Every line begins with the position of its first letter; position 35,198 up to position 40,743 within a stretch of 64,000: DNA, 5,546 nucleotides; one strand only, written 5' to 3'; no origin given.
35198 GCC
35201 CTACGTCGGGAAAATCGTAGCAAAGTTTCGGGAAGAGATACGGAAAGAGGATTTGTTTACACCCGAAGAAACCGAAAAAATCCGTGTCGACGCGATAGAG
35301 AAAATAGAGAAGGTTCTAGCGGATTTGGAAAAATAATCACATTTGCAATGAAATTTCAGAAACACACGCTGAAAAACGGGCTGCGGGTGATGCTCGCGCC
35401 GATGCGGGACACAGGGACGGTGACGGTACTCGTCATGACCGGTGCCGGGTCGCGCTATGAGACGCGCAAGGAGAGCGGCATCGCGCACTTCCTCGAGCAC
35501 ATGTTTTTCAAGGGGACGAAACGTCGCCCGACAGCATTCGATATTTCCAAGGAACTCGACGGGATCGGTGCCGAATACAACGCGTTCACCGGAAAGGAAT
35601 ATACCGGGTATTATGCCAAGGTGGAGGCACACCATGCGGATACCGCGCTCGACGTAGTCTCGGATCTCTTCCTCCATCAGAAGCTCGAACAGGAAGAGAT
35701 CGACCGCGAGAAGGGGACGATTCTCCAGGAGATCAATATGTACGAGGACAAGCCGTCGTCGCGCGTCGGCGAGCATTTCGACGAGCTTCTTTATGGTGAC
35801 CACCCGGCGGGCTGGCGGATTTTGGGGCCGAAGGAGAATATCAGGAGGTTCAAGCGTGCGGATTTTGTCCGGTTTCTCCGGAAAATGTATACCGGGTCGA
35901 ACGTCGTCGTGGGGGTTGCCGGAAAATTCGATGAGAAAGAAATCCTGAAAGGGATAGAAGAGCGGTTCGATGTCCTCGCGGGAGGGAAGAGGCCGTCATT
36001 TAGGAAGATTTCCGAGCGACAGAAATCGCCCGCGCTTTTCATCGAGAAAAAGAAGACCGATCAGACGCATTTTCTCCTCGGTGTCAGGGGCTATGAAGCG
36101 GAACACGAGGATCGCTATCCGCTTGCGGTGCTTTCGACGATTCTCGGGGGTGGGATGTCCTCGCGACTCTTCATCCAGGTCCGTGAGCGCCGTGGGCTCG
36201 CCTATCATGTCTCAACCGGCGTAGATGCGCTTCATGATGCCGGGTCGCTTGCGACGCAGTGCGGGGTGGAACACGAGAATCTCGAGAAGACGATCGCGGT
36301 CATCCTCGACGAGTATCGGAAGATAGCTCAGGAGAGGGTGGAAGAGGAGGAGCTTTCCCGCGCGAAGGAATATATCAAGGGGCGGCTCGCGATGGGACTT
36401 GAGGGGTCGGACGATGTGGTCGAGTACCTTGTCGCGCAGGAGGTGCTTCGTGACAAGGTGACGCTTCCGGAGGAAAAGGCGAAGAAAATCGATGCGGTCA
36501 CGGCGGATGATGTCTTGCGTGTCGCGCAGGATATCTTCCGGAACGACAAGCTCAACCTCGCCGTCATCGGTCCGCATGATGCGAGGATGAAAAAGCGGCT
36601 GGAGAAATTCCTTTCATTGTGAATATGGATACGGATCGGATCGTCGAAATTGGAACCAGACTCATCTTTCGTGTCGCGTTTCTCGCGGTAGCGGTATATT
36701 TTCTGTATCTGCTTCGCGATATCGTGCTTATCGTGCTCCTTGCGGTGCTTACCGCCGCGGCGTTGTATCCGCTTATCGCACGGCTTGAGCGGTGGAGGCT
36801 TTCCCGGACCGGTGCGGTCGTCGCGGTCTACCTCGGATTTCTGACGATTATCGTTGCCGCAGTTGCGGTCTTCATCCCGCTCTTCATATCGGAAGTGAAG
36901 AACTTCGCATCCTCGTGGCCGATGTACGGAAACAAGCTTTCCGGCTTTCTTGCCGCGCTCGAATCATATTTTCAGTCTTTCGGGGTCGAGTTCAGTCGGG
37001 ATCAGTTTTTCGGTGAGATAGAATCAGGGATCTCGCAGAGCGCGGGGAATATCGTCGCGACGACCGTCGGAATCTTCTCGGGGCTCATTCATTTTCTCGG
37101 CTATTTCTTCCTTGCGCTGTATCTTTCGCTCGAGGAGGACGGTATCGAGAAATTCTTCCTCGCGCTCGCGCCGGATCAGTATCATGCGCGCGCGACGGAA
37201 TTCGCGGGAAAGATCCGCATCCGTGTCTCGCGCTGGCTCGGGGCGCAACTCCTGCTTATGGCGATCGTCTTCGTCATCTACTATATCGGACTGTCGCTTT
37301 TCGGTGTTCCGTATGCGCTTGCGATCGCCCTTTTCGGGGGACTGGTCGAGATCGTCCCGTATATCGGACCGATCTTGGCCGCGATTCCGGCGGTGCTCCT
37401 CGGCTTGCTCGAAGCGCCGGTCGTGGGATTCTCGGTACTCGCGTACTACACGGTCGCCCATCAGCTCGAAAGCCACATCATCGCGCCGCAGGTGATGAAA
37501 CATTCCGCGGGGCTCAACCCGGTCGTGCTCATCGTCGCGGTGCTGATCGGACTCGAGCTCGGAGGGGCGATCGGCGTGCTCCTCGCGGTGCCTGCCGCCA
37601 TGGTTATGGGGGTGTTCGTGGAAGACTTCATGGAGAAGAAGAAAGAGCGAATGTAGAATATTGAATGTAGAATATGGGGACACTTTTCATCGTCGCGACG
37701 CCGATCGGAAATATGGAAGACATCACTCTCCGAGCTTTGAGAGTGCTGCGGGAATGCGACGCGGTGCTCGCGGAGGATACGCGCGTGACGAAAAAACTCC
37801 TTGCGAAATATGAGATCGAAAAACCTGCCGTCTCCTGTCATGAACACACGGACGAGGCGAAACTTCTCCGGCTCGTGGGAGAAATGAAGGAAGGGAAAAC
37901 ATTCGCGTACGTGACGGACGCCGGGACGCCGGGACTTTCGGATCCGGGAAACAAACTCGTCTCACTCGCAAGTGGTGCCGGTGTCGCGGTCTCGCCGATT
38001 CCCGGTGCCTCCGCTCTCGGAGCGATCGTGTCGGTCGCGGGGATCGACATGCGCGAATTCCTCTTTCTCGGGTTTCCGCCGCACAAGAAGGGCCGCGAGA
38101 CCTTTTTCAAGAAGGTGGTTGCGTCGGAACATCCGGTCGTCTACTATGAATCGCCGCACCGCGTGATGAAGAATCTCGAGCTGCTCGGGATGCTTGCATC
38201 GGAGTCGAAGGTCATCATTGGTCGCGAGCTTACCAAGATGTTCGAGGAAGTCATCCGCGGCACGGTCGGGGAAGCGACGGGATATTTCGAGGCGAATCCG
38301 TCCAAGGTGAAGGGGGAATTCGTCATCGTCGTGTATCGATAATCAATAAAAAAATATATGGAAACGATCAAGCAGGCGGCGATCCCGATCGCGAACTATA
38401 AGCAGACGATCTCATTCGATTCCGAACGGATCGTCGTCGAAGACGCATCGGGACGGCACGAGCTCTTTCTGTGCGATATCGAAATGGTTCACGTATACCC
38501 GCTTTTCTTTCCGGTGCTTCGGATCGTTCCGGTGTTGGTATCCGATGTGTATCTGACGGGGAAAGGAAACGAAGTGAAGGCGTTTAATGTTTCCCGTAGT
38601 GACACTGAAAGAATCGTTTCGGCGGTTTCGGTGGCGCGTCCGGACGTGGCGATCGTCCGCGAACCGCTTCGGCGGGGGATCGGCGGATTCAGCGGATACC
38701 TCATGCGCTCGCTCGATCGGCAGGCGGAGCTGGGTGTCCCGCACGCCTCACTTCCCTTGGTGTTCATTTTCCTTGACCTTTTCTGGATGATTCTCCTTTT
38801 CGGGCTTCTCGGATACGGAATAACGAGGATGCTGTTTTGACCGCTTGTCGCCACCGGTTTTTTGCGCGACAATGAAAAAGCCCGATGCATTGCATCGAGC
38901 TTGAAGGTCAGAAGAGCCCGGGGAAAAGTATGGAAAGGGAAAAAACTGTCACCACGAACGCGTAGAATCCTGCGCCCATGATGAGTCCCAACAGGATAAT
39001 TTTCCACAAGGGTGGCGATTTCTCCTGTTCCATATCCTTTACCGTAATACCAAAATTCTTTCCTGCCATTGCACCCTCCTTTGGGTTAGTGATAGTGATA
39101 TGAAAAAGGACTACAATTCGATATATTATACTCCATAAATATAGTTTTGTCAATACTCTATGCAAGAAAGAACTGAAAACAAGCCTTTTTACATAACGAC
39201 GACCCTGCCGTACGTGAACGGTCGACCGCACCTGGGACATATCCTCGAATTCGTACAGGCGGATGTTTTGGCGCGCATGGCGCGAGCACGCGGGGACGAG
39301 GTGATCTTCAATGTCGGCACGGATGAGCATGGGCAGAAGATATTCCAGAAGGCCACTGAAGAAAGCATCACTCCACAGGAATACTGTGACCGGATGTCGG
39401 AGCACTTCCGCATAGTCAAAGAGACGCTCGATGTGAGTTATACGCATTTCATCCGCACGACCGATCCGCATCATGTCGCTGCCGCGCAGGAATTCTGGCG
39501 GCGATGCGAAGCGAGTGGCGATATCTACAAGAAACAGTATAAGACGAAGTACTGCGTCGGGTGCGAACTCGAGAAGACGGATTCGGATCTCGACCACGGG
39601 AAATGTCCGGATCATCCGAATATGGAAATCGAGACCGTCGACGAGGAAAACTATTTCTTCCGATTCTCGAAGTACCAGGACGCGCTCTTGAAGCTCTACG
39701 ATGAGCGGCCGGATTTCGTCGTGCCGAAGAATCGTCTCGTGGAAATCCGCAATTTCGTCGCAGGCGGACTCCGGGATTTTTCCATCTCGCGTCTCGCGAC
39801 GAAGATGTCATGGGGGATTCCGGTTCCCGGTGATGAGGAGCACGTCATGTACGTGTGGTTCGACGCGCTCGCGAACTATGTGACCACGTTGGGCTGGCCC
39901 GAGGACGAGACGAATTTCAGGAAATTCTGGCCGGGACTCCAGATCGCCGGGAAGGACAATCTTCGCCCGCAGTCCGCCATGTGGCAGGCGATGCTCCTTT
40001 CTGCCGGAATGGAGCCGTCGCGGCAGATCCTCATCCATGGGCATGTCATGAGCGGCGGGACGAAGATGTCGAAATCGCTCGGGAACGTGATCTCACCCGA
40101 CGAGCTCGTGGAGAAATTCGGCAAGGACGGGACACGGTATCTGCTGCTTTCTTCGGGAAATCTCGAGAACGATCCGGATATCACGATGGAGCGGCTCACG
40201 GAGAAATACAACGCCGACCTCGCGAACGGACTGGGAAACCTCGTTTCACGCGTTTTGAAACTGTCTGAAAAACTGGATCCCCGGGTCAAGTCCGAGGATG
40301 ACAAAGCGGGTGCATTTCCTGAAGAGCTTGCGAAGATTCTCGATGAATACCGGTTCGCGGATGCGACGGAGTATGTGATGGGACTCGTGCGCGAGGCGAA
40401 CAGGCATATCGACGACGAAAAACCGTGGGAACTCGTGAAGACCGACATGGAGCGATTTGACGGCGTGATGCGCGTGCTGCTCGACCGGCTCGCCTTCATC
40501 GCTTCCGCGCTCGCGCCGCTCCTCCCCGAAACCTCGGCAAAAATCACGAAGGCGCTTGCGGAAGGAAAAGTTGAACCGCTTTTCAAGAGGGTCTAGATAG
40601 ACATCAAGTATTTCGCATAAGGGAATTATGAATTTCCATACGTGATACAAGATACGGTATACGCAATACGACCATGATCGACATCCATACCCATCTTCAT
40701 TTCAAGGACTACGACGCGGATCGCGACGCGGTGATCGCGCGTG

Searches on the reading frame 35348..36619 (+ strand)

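Call 61: search_protein_families(library=pfam, proteins=[window:35348-36619:+], max_evalue=0.00001)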
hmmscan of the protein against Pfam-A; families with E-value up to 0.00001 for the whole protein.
window:35348-36619:+ (424 aa): 2 families
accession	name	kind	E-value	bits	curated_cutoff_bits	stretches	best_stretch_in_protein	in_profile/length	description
PF05193.26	Peptidase_M16_C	-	9.5e-43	146.6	23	1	168-341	2-179/181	Peptidase M16 inactive domain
PF00675.25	Peptidase_M16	-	2.1e-38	132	22.3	1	20-162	8-149/149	Insulinase (Peptidase family M16)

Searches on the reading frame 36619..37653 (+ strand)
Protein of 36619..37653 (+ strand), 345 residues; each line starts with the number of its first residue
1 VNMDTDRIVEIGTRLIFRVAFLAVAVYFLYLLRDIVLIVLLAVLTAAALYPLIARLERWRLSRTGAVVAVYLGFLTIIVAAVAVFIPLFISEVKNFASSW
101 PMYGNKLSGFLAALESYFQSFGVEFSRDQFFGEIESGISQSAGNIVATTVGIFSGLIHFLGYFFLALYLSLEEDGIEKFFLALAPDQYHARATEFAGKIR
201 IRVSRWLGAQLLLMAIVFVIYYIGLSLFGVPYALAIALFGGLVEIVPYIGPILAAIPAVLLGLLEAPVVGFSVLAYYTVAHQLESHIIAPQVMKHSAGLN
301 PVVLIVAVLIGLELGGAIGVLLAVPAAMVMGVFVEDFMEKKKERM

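Call 61: search_protein_families(library=pfam, proteins=[window:36619-37653:+], max_evalue=0.00001)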
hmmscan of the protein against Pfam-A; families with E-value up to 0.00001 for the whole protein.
window:36619-37653:+ (345 aa): 1 family
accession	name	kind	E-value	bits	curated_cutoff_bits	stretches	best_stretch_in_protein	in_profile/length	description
PF01594.21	AI-2E_transport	-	7.3e-60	203.3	34.3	1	20-336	6-325/327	AI-2E family transporter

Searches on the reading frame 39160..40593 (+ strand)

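Call 61: search_protein_families(library=pfam, proteins=[window:39160-40593:+], max_evalue=0.00001)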
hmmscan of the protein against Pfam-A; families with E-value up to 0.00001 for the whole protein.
window:39160-40593:+ (478 aa): 4 families
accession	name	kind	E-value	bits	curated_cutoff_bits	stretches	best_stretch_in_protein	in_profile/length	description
PF09334.17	tRNA-synt_1g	-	1.3e-96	324.2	20.1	2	160-366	179-391/391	tRNA synthetases class I (M)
PF00133.28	tRNA-synt_1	-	3.1e-33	115.6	22.7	2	226-335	295-408/414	tRNA synthetases class I (I, L, M and V)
PF01406.26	tRNA-synt_1e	-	2.6e-14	53.7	27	1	18-129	18-128/301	tRNA synthetases class I (C) catalytic domain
PF19303.5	Anticodon_3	-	2e-06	28.2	23.5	1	390-468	25-103/152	Anticodon binding domain of methionyl tRNA ligase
